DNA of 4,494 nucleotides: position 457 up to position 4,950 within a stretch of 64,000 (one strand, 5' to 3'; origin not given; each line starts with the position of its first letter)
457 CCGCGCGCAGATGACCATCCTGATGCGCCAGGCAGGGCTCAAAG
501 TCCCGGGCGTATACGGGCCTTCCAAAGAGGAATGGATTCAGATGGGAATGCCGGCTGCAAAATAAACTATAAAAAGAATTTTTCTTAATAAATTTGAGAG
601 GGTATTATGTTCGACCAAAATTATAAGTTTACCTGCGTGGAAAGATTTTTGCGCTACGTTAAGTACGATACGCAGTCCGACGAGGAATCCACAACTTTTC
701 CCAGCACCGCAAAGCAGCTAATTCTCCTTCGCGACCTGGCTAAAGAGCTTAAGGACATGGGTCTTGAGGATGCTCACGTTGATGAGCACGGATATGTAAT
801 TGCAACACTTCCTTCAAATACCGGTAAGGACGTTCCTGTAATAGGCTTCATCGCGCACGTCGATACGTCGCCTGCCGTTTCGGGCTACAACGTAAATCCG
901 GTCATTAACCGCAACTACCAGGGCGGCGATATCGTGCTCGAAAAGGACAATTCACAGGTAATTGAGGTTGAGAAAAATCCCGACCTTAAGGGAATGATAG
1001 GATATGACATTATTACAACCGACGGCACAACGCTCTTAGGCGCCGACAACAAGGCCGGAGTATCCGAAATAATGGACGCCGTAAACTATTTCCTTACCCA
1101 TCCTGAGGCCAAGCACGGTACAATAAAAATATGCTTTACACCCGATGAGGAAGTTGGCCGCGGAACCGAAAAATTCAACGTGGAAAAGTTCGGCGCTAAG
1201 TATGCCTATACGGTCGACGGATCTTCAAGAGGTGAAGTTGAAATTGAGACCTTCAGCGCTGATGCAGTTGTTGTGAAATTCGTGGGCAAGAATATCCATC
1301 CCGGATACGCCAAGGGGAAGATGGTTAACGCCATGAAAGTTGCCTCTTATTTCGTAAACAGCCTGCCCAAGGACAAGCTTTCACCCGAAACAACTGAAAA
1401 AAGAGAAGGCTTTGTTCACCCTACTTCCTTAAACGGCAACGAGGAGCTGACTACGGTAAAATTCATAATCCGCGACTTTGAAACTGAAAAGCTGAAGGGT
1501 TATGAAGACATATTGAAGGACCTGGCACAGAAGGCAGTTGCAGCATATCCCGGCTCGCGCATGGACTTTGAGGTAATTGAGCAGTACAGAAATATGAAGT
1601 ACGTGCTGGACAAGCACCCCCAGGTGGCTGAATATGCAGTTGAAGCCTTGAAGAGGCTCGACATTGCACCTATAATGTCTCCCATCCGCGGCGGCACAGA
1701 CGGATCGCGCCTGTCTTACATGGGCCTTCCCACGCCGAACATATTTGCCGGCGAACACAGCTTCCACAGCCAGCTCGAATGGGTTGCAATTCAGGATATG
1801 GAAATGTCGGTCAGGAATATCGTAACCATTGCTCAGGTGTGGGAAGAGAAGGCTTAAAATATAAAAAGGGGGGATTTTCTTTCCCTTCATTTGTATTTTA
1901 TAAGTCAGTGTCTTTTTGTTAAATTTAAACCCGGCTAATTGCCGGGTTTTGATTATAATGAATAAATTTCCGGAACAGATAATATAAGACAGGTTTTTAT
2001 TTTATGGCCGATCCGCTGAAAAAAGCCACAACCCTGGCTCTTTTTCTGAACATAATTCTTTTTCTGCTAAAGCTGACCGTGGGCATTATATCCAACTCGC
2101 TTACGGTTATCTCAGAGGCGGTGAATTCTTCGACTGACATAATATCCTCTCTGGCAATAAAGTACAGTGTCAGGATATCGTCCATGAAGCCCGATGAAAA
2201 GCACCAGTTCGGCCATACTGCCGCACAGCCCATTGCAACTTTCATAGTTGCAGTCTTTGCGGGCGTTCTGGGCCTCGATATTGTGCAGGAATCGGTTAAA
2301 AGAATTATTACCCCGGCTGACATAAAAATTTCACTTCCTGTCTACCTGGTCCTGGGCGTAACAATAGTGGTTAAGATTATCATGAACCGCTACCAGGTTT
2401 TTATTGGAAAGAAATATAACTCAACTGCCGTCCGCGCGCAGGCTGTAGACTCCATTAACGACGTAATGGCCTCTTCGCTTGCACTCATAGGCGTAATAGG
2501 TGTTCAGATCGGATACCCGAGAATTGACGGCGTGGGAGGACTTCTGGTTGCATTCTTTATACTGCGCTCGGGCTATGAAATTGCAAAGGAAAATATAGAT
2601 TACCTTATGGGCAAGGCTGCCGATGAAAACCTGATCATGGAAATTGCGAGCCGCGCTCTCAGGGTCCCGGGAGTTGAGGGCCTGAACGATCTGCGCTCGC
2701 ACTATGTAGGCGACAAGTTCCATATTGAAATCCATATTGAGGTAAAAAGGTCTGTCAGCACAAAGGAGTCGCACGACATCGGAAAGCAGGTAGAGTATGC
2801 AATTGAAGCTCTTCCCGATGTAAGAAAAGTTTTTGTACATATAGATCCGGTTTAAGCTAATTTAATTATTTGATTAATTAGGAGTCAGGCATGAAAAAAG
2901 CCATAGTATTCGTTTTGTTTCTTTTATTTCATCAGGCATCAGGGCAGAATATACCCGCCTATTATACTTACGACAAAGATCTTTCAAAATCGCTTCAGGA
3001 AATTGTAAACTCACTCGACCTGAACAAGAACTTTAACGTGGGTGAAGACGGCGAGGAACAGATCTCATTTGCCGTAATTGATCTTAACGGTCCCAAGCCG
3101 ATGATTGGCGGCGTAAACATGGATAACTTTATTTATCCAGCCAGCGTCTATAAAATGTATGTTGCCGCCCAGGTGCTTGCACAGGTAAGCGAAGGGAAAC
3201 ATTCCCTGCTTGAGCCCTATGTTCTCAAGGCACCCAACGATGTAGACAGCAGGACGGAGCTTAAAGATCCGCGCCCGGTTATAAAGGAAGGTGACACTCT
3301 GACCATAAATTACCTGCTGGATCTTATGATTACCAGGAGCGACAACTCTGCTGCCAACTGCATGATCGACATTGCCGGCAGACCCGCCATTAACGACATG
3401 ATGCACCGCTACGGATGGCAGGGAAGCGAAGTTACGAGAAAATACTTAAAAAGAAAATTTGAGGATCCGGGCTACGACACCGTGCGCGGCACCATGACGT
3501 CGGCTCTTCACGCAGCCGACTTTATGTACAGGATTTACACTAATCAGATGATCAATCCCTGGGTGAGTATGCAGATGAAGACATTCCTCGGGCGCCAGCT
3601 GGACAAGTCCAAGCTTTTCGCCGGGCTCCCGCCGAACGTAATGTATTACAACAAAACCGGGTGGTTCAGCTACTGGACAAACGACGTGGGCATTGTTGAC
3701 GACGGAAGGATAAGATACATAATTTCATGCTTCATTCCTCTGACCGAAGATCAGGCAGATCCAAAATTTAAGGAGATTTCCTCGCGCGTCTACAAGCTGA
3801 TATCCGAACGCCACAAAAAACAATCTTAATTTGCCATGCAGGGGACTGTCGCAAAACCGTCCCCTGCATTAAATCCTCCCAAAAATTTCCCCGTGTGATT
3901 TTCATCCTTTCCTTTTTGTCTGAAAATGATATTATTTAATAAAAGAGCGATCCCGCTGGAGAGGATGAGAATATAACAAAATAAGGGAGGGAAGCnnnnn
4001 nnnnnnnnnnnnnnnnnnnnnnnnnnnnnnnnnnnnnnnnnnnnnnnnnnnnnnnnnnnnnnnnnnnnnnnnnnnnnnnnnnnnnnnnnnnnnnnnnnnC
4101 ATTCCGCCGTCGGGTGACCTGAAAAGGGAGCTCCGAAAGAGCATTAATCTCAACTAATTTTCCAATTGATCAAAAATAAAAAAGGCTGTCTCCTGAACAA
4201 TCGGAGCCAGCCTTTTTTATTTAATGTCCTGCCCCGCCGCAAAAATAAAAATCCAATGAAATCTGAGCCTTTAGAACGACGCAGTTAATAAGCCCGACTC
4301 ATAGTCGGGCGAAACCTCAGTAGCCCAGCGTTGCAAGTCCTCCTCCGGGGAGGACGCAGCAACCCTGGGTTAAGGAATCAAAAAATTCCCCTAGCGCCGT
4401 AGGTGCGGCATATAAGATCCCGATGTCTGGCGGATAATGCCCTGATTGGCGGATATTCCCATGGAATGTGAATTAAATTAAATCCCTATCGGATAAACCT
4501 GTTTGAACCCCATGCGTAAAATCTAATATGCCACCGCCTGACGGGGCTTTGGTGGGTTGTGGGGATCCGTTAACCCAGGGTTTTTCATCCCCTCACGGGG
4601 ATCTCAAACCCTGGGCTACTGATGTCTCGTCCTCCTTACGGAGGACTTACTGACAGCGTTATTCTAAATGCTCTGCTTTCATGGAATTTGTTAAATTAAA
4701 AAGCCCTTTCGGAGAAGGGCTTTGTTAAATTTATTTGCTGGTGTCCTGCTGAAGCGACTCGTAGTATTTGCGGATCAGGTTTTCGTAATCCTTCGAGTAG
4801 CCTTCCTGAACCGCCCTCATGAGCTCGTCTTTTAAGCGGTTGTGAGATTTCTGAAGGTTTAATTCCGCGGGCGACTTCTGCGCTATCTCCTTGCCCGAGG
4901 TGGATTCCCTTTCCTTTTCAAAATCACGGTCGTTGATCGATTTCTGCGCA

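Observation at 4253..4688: Element A: 436-bp inverted repeat whose arms keep linear blocks but carry different, self-complementary hairpins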

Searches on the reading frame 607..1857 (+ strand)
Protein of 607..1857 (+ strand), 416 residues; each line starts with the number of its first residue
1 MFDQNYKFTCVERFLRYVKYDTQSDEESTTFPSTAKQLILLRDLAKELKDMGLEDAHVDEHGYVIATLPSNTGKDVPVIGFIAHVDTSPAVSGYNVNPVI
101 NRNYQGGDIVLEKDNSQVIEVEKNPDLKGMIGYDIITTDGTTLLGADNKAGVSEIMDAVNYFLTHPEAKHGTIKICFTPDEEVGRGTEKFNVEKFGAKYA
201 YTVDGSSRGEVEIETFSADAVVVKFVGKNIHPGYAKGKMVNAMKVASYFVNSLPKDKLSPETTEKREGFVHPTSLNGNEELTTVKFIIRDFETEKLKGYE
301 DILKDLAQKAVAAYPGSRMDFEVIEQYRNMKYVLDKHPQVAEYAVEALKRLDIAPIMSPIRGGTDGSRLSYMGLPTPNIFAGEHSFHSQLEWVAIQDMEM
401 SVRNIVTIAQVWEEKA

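Call 60: find_encoding_contigs(protein=window:607-1857:+, flank=10000, max_places=2)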
Protein window:607-1857:+ (416 aa): 1 contig read that carries it; 1 place shown.
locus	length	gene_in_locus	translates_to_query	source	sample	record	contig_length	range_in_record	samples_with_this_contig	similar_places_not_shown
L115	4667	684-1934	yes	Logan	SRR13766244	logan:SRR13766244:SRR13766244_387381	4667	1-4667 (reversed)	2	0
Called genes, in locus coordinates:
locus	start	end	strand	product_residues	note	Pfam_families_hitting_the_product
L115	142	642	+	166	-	PF05163:DinB, PF12867:DinB_2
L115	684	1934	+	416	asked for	PF05343:Peptidase_M42 (faint), PF01546:Peptidase_M20, PF07687:M20_dimer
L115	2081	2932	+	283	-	PF01545:Cation_efflux, PF16916:ZT_dimer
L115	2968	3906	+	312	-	PF13354:Beta-lactamase2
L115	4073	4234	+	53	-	-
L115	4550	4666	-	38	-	?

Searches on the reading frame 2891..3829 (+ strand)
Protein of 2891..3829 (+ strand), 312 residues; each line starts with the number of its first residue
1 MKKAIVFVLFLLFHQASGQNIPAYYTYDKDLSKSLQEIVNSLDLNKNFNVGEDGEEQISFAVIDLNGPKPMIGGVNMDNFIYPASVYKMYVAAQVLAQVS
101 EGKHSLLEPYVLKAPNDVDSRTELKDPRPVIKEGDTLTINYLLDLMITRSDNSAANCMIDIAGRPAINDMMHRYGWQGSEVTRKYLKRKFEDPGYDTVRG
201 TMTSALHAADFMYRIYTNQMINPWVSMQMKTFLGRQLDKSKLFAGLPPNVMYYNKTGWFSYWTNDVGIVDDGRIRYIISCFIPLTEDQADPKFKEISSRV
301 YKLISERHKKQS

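Call 22: search_protein_families(library=pfam, proteins=[window:2891-3829:+])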
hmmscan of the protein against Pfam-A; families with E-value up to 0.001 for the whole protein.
window:2891-3829:+ (312 aa): 1 family
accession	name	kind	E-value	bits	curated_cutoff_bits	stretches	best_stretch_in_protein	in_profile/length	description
PF13354.11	Beta-lactamase2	-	2.4e-36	125.5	22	1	62-281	4-213/214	Beta-lactamase enzyme family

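Call 70: find_homologous_proteins(query=window:2891-3829:+, max_evalue=1e-40)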
Query window:2891-3829:+ (312 aa): 1932 proteins with E <= 1e-40 among 2714 candidates; the best 120 are listed.
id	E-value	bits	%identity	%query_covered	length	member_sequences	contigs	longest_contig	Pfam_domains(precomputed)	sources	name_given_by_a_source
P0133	6.9e-195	664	91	100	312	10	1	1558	PF13354.13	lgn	-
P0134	2.3e-173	594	83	100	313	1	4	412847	PF13354.13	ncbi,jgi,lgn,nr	ncbi:MAG: serine hydrolase [Ignavibacteria bacterium]|jgi:beta-lactamase class A|nr:serine hydrolase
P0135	5.8e-155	533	75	100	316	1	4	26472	PF13354.13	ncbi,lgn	ncbi:MAG: serine hydrolase [Ignavibacteriales bacterium]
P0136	8.8e-155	533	77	95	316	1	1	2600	PF13354.13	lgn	-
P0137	2.0e-143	495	71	98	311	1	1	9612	PF13354.13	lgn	-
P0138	2.5e-139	482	69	98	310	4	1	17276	PF13354.13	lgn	-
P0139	1.4e-138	480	68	100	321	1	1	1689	PF13354.13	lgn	-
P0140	2.6e-138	479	71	93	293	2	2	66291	PF13354.13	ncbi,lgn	-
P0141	4.3e-138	478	67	98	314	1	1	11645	PF13354.13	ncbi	-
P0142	5.2e-138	478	70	92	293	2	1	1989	PF13354.13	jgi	-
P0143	6.0e-138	477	67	98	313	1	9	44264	PF13354.13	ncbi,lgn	-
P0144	6.3e-138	477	67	99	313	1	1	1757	PF13354.13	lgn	-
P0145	6.3e-138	477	69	97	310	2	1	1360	PF13354.13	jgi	-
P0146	7.8e-138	477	67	97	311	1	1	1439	PF13354.13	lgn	-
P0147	1.6e-137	476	66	99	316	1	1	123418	PF13354.13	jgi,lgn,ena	-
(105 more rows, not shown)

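Call 71: find_encoding_contigs(protein=P0134, flank=6000, max_places=1)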
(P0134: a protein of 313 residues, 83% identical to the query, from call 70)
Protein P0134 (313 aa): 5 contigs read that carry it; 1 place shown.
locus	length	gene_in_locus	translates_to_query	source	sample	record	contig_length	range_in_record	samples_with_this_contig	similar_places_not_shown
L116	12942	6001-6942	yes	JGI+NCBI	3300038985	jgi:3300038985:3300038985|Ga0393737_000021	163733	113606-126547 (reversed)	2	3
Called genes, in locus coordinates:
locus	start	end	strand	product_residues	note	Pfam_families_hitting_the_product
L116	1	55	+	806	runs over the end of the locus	PF02463:SMC_N (faint), PF13175:AAA_15 (faint), PF13304:AAA_21 (faint), PF13476:AAA_23, PF13514:AAA_27 (weak)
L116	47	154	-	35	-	-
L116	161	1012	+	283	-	PF02129:Peptidase_S15 (faint), PF20434:BD-FAE (faint), PF00326:Peptidase_S9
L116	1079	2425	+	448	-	PF00875:DNA_photolyase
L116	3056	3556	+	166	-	PF05163:DinB, PF12867:DinB_2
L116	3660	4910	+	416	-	PF05343:Peptidase_M42 (faint), PF01546:Peptidase_M20, PF07687:M20_dimer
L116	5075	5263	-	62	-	-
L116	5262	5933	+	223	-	PF01545:Cation_efflux, PF16916:ZT_dimer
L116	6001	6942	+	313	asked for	PF13354:Beta-lactamase2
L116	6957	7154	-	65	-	-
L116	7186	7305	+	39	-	-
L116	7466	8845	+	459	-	-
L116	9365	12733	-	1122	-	-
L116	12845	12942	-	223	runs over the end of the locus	PF13709:DUF4159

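Call 72: find_encoding_contigs(protein=P0135, flank=6000, max_places=1)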
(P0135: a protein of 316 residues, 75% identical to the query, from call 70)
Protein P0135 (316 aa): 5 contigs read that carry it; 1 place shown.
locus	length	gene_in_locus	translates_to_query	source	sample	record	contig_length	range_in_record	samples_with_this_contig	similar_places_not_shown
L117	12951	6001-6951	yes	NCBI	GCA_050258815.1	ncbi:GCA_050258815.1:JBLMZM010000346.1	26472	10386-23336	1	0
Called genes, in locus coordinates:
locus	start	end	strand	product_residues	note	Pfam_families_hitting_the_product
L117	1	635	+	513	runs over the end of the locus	PF02463:SMC_N (faint)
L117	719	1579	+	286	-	PF20434:BD-FAE (faint), PF00326:Peptidase_S9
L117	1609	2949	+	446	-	PF00875:DNA_photolyase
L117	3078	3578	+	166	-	PF05163:DinB, PF12867:DinB_2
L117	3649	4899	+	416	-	PF05343:Peptidase_M42 (faint), PF01546:Peptidase_M20, PF07687:M20_dimer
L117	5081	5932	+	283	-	PF01545:Cation_efflux, PF16916:ZT_dimer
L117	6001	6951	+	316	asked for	PF13354:Beta-lactamase2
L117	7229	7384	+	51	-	-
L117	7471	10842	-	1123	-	-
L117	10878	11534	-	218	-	PF13709:DUF4159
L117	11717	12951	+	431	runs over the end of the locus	PF03600:CitMHS, PF16980:CitMHS_2, PF03600:CitMHS (weak)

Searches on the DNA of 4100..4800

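Call 7: search_rna_families(source=window, start=4100, end=4800, threshold=evalue, max_evalue=10, show_alignments=2)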
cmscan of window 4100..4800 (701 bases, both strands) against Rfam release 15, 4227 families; matches with E-value up to 10: 21.
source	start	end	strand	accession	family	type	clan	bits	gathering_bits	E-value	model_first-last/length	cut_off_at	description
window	4132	4220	+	RF00506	Thr_leader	Cis-reg; leader;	-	23.7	55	0.046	1-118/118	no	Threonine operon leader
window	4179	4217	-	RF00752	mir-14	Gene; miRNA;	-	22.6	53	0.032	13-51/63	no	mir-14 microRNA precursor family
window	4175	4248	-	RF00506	Thr_leader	Cis-reg; leader;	-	21.2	55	0.18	1-118/118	no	Threonine operon leader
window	4174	4222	+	RF04134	MIR7504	Gene; miRNA;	-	21.2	83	0.51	1-124/124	no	MIR7504 microRNA precursor family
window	4693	4736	-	RF02076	STnc100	Gene; sRNA;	-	21.1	47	0.025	161-206/206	no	Gammaproteobacterial sRNA STnc100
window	4698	4734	-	RF02438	SpF51_sRNA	Gene; sRNA;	-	21.1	50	0.29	1-45/45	no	Streptococcus sRNA SpF51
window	4138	4218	+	RF02057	STnc40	Gene; sRNA;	-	19.5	45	1.1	1-70/70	no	Salmonella enterica sRNA STnc40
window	4147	4227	-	RF02705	B_rapa_snoR775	Gene; snRNA; snoRNA; HACA-box;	-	19.3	64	4.4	1-127/127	no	Brassica rapa small nucleolar RNA 775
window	4442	4548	-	RF01089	PK-repBA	Cis-reg;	-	18.3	45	0.2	1-124/124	no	Pseudoknot of the regulatory region of the repBA gene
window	4178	4249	-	RF02083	OrzO-P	Gene; antitoxin;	-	17.9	60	3.6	1-76/76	no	OrzO-P RNA antitoxin family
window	4133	4214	+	RF02844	RefA9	Gene; antisense;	-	17.8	49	5.3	1-64/64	no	Enterococcus sRNA A9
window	4580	4603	-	RF01347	CRISPR-DR37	Gene; CRISPR;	-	16.8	40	5.6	1-35/35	no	CRISPR RNA direct repeat element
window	4284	4351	-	RF02837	anti-hemB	Gene; sRNA;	-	16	49.5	0.52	1-81/81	no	Burkholderia RNA 7 (anti-hemB)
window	4174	4218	+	RF02083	OrzO-P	Gene; antitoxin;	-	15.9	60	9.3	42-76/76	no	OrzO-P RNA antitoxin family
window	4625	4653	-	RF00183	G-CSF_SLDE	Cis-reg;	-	15.8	45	2.9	33-61/96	no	G-CSF factor stem-loop destabilising element (SLDE)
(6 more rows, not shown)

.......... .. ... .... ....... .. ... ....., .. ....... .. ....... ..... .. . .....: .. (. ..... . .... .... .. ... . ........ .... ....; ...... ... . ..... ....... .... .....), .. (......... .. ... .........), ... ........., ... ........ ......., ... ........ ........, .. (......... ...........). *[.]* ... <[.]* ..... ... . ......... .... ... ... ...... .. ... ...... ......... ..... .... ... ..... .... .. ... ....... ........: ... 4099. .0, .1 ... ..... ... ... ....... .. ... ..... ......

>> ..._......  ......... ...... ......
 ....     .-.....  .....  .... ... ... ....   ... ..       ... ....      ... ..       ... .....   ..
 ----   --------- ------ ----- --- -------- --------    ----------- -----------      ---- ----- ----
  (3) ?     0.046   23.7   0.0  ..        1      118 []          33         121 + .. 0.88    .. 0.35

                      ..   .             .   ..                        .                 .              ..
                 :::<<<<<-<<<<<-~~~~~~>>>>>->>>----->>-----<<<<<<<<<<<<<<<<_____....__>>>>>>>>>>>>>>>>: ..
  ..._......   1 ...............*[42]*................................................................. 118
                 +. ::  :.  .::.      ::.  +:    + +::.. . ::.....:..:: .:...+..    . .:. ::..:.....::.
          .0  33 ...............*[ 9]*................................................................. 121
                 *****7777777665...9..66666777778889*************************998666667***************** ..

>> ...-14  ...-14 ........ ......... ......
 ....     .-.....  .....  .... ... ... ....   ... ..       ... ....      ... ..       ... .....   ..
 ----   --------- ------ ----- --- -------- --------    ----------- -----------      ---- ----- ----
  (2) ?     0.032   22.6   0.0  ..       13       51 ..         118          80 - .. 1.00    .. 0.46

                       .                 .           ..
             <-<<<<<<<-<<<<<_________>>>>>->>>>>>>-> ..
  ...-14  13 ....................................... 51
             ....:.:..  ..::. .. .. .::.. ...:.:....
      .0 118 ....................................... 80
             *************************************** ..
